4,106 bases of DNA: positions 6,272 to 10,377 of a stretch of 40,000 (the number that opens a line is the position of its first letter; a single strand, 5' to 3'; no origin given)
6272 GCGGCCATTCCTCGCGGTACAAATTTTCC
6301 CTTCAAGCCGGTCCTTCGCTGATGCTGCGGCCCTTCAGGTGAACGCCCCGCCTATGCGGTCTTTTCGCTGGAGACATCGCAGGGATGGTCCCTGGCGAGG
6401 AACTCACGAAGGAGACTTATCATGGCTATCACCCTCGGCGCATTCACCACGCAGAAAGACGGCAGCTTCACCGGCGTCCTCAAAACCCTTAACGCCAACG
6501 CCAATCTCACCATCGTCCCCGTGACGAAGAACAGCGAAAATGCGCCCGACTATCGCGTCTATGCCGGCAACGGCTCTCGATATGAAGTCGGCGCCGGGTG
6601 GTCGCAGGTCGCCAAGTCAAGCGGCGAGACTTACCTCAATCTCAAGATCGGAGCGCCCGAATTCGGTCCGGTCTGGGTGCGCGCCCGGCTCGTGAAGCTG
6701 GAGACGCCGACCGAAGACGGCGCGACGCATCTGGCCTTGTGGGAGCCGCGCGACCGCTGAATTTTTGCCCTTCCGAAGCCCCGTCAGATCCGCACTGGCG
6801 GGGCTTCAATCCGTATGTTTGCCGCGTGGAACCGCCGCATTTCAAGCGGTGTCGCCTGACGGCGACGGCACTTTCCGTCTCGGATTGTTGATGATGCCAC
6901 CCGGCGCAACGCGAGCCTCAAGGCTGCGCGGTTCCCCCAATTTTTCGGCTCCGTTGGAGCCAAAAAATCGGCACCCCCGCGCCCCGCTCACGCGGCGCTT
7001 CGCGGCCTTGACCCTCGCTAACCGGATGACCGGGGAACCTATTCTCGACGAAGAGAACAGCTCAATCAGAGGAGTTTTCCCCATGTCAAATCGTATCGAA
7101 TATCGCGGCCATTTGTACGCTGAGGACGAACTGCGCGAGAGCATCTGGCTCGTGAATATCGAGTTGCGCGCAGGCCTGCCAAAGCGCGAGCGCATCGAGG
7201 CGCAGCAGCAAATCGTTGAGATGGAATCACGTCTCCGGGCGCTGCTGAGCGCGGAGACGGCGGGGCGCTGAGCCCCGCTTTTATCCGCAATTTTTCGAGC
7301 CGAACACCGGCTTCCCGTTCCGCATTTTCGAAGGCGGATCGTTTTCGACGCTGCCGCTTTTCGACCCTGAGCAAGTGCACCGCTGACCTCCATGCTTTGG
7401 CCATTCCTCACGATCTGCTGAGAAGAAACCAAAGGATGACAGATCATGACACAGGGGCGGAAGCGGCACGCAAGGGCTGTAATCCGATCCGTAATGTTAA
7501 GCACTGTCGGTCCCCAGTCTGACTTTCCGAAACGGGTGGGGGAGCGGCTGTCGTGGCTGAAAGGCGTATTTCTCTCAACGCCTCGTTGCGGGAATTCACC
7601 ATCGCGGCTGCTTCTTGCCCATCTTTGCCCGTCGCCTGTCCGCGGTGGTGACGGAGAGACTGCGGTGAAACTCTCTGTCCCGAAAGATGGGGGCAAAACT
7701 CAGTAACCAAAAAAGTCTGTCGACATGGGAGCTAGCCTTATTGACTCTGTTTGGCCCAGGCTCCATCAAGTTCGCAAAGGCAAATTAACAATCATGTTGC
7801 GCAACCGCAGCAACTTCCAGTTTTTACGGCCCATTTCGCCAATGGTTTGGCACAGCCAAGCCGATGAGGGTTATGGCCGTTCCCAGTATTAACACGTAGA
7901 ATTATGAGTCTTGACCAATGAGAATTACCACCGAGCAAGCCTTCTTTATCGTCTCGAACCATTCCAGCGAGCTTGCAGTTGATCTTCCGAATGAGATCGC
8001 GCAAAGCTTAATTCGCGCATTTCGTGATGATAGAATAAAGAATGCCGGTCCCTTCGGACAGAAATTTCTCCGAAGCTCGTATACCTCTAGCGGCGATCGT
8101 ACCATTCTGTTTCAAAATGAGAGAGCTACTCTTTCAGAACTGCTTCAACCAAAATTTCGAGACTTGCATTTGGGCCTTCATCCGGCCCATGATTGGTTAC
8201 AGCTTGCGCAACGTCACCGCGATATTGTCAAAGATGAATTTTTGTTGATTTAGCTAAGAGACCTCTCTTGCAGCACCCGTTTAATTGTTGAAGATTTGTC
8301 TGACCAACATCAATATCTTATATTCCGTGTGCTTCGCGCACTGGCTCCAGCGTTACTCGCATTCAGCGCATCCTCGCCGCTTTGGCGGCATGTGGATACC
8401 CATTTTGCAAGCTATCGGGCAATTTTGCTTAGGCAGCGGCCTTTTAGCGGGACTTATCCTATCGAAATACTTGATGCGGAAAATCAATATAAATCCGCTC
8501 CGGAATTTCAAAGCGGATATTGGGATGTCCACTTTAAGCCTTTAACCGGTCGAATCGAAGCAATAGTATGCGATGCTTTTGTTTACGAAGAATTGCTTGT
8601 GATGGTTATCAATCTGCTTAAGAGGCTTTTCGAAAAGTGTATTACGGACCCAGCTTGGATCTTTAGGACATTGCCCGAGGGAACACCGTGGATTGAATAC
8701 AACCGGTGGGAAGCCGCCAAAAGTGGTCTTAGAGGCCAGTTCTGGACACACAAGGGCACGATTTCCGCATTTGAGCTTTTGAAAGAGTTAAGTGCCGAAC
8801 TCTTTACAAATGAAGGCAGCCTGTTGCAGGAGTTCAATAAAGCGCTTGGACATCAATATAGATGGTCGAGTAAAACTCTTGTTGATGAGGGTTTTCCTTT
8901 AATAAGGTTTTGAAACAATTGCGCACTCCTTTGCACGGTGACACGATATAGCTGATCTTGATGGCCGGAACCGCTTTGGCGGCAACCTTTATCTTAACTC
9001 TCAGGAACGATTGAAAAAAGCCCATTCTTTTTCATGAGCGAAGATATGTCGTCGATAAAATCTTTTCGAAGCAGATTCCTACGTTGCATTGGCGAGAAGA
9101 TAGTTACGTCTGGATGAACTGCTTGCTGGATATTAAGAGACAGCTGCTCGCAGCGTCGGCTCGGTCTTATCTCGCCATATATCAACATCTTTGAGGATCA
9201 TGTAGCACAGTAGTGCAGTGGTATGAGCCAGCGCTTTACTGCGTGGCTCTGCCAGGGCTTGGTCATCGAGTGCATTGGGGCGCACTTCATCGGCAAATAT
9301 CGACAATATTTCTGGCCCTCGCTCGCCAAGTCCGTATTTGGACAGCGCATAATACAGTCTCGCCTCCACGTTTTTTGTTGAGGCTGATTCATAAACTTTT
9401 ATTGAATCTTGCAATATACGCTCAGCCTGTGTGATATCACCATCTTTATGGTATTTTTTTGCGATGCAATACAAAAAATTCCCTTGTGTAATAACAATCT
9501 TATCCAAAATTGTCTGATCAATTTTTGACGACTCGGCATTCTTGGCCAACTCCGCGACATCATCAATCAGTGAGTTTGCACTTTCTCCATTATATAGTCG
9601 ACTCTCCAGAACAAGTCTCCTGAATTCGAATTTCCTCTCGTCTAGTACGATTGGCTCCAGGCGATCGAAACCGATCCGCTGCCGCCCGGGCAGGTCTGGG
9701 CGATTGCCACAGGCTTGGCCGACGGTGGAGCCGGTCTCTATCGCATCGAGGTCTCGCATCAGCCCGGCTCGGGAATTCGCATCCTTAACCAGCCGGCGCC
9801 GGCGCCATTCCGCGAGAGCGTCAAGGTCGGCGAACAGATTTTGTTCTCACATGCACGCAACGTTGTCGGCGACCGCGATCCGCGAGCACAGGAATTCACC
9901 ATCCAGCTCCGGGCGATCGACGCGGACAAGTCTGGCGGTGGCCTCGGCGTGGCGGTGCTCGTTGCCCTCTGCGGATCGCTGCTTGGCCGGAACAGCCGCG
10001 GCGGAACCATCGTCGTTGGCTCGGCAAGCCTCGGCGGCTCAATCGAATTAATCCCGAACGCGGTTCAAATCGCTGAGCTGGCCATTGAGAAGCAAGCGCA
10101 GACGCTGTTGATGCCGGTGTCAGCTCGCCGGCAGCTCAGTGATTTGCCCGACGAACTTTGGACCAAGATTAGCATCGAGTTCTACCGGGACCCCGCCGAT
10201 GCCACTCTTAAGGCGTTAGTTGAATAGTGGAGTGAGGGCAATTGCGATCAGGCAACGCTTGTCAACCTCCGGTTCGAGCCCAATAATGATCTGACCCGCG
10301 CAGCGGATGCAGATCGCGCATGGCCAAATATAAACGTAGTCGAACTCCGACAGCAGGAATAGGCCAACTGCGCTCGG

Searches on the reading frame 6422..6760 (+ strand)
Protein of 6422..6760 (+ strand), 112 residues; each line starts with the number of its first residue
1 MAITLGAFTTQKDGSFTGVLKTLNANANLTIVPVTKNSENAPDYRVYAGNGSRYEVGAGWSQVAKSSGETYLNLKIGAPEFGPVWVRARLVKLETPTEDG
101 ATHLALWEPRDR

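Call 51: search_protein_families(library=pfam, proteins=[window:6422-6760:+], max_evalue=0.001)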
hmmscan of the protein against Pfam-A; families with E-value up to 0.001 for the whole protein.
window:6422-6760:+ (112 aa): 1 family
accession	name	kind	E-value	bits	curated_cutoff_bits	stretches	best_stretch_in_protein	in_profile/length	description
PF05284.17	DUF736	-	2.1e-21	76.1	22.1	1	5-107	2-96/99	Protein of unknown function (DUF736)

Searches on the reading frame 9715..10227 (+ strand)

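Call 51: search_protein_families(library=pfam, proteins=[window:9715-10227:+], max_evalue=0.001)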
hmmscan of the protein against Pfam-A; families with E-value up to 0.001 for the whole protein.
window:9715-10227:+ (170 aa): 2 families
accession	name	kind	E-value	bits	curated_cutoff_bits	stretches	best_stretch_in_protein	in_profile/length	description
PF13541.12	ChlI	-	7.9e-06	26.2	27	1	54-135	38-119/121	Subunit ChlI of Mg-chelatase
PF05362.19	Lon_C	-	1.1e-05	25.6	21.1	1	8-162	42-197/205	Lon protease (S16) C-terminal proteolytic domain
